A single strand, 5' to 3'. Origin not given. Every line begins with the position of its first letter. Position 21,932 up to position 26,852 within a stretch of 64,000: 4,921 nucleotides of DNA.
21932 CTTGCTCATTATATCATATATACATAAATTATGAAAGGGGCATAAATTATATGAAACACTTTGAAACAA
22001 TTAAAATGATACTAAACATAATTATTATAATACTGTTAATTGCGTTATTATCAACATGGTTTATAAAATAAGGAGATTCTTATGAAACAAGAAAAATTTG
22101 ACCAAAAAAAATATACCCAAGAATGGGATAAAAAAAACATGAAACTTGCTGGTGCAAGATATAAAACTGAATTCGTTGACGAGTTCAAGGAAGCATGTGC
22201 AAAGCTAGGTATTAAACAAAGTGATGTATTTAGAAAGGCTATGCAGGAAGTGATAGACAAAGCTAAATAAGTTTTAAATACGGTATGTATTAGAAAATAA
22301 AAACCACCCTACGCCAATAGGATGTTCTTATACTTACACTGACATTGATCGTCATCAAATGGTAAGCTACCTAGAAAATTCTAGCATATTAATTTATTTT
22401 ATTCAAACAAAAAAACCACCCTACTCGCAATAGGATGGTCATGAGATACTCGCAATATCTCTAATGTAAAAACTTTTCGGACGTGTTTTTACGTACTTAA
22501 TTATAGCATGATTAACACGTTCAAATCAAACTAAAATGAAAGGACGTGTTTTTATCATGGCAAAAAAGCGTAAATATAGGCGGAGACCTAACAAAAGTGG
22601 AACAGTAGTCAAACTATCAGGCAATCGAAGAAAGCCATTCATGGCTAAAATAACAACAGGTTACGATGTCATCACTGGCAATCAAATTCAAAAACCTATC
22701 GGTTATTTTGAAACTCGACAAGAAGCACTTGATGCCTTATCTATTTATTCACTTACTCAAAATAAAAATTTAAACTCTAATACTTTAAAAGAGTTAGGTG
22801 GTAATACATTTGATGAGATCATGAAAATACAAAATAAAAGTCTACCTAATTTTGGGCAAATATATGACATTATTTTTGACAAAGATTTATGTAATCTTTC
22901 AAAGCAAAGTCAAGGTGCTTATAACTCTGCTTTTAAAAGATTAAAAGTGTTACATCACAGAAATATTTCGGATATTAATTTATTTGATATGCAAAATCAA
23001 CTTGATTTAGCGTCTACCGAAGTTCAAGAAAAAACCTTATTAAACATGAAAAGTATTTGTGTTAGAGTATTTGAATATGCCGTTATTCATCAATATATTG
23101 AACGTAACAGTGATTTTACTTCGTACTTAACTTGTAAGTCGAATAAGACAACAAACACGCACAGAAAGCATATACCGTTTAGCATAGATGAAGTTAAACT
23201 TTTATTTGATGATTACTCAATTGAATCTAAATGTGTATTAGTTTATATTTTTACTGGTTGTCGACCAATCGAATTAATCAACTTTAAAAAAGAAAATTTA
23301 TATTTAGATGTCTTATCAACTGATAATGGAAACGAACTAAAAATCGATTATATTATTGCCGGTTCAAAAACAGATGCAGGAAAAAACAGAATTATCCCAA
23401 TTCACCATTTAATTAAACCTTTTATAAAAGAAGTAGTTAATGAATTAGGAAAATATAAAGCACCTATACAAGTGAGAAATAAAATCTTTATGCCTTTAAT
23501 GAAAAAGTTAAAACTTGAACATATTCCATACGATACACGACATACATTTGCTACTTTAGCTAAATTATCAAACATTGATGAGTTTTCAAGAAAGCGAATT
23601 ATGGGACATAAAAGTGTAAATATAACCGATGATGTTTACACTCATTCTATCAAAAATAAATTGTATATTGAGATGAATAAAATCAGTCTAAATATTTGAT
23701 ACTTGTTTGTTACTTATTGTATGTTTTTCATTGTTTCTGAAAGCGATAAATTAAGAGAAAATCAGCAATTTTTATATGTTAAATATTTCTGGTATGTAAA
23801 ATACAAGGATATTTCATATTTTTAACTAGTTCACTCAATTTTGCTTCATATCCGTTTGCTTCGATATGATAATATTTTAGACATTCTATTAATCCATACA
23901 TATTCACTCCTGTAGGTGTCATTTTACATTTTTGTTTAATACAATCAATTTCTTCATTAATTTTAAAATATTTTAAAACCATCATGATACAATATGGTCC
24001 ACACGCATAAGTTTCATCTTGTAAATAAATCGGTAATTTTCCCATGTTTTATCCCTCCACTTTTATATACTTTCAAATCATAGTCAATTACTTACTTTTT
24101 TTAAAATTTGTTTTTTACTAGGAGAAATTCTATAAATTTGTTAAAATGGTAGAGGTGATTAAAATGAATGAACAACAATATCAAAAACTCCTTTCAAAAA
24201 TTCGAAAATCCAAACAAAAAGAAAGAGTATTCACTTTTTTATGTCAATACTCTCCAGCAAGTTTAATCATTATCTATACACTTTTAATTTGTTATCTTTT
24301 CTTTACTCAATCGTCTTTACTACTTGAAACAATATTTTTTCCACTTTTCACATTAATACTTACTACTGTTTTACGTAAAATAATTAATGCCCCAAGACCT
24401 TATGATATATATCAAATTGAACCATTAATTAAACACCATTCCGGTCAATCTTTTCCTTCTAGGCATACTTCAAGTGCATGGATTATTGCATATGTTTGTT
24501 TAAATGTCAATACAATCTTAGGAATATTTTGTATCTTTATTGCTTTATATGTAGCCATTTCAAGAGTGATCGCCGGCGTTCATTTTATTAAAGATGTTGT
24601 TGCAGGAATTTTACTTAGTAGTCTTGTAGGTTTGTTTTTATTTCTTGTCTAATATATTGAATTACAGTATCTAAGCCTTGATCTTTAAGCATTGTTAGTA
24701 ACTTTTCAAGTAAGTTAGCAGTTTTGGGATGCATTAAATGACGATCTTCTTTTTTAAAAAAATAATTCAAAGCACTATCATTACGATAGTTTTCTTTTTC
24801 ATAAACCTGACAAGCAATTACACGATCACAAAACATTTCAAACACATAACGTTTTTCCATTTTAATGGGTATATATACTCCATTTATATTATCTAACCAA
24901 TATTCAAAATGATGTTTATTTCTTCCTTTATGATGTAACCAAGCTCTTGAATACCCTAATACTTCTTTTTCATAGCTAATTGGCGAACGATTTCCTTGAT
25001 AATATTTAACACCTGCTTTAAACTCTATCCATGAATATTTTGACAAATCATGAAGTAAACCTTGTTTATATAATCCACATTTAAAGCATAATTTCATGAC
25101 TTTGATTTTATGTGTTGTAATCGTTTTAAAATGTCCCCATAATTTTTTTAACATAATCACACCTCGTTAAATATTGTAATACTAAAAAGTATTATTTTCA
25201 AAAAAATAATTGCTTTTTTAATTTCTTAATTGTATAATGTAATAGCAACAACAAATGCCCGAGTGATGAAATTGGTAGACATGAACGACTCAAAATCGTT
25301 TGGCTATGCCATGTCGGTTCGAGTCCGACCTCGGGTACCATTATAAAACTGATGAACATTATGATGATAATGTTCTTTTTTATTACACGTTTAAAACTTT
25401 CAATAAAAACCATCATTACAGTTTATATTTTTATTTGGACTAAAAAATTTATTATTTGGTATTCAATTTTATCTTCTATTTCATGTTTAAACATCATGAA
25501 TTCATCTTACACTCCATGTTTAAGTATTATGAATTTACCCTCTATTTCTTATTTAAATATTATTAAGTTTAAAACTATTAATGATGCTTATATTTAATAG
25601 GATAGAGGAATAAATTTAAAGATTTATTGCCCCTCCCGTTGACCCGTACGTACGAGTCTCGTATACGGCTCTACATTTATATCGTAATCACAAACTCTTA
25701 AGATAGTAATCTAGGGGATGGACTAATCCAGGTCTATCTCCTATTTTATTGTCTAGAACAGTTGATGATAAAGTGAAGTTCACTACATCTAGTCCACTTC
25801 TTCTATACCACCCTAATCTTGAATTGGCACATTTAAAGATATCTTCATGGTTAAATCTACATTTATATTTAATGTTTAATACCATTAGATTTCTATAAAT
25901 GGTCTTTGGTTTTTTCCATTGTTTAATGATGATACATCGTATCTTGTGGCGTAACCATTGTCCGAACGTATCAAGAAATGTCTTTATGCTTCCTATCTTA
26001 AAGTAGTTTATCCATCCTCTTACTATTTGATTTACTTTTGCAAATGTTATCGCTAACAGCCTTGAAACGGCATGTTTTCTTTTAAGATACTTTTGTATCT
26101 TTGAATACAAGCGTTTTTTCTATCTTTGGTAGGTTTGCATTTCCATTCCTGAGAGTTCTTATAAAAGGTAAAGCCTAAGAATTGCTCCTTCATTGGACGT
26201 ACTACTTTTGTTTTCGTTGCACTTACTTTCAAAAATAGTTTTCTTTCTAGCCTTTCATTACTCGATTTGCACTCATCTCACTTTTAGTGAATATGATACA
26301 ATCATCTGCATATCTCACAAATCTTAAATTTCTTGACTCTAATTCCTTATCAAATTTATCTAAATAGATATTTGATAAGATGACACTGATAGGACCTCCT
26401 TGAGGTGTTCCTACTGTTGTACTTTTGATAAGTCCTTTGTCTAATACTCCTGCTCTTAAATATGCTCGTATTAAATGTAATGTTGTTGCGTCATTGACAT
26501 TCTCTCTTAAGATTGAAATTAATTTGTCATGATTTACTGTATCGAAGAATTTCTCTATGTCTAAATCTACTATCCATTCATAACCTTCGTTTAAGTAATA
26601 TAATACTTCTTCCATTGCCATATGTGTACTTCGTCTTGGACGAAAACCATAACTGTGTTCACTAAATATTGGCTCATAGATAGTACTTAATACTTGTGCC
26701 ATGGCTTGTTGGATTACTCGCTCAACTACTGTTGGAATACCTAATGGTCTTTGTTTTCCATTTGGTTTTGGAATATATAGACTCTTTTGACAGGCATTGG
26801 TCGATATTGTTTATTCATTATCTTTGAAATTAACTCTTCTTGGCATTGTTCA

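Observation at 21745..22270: Palindrome-controlled three-gene moron operon: two tiny membrane peptides (40 and 29 aa) followed by a ribbon-helix-helix protein; possible toxin/regulator or novel exclusion module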

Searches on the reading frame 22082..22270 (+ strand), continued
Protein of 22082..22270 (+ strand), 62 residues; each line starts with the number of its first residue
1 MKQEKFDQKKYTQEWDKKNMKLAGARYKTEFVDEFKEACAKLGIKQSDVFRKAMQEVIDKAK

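Call 77: search_dna_similar(query=window:22082-22267:+, collection=plasmids, mode=protein, max_evalue=0.001, max_rows=25)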
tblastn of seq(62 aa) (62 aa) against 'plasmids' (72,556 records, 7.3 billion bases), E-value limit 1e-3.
No match.
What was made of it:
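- On CopG/countertranscript plasmid copy control: There is no homologue in PLSDB (call 77).
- Closest known: pMV158 CopG / RNA II control of repB. Different: No rep gene is present here, and no plasmid homologue exists (call 77).
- tblastn found no homologue in 72,556 plasmids (call 77).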

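Call 78: search_dna_similar(query=window:22082-22267:+, collection=phages, mode=protein, max_evalue=0.001, max_rows=25)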
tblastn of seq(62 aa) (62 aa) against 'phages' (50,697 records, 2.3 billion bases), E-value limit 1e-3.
No match.

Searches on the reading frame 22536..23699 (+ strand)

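Call 7: search_protein_families(library=pfam, proteins=[window:22536-23699:+], max_evalue=1)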
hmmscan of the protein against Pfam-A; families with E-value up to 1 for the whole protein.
window:22536-23699:+ (387 aa): 5 families
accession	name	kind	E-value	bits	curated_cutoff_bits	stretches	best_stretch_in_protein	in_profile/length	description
PF14657.12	Arm-DNA-bind_4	-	4.2e-05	23.5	22.3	1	36-79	3-46/47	Arm DNA-binding domain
PF00589.27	Phage_integrase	-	0.0002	21.6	27.1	1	314-373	110-170/172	Phage integrase family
PF22022.2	Phage_int_M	-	0.002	18.8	27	1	137-191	34-88/96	Phage integrase central domain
PF11104.14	PilM_2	-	0.01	15.2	27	1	119-226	12-115/340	Type IV pilus assembly protein PilM;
PF13847.12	Methyltransf_31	-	0.053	13.7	27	1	105-162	72-121/145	Methyltransferase domain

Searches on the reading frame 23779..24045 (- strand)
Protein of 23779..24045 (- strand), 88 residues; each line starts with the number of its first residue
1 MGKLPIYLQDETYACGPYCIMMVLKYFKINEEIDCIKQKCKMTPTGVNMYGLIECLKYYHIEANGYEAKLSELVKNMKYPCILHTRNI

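Call 64: search_protein_families(library=phrogs, proteins=[window:23779-24045:-], max_evalue=0.00001)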
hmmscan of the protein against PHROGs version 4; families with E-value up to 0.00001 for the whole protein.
window:23779-24045:- (88 aa): 0 families

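Call 79: search_protein_families(library=pfam, proteins=[window:23779-24045:-], max_evalue=0.001)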
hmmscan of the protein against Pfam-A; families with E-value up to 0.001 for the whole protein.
window:23779-24045:- (88 aa): 2 families
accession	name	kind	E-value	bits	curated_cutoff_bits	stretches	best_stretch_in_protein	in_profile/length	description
PF03412.21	Peptidase_C39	-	3.1e-17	63.1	22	1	4-86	2-83/133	Peptidase C39 family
PF09778.15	Guanylate_cyc_2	-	0.0008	19.3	28.1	1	4-60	1-60/212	Guanylylate cyclase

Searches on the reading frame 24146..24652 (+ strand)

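Call 64: search_protein_families(library=phrogs, proteins=[window:24146-24652:+], max_evalue=0.00001)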
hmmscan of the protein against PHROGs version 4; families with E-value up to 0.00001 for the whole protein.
window:24146-24652:+ (168 aa): 0 families

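Call 79: search_protein_families(library=pfam, proteins=[window:24146-24652:+], max_evalue=0.001)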
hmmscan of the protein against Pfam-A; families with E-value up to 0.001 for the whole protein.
window:24146-24652:+ (168 aa): 2 families
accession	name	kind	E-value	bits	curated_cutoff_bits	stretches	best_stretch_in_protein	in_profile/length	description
PF01569.27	PAP2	-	3.8e-17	62.7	27.2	1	67-167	10-123/130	PAP2 superfamily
PF14378.12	PAP2_3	-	8.5e-07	29.4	27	1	25-159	24-185/190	PAP2 superfamily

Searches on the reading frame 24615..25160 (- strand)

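Call 64: search_protein_families(library=phrogs, proteins=[window:24615-25160:-], max_evalue=0.00001)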
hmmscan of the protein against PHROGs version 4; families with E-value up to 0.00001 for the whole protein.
window:24615-25160:- (181 aa): 1 family
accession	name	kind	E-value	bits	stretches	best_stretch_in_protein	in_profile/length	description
phrog_20637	-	unknown function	1.6e-12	48.7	1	35-161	42-164/174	-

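Call 79: search_protein_families(library=pfam, proteins=[window:24615-25160:-], max_evalue=0.001)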
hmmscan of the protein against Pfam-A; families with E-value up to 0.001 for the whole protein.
window:24615-25160:- (181 aa): 1 family
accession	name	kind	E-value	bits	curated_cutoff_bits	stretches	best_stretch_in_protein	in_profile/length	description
PF18907.5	DUF5662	-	1.7e-38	132.1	27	1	8-156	3-155/156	Family of unknown function (DUF5662)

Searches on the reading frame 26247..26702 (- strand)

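Call 79: search_protein_families(library=pfam, proteins=[window:26247-26702:-], max_evalue=0.001)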
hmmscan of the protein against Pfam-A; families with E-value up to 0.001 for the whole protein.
window:26247-26702:- (151 aa): 1 family
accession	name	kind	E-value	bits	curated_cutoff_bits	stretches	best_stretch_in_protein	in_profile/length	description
PF00078.32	RVT_1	-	6.6e-29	101.5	29.6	1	2-149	27-170/205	Reverse transcriptase (RNA-dependent DNA polymerase)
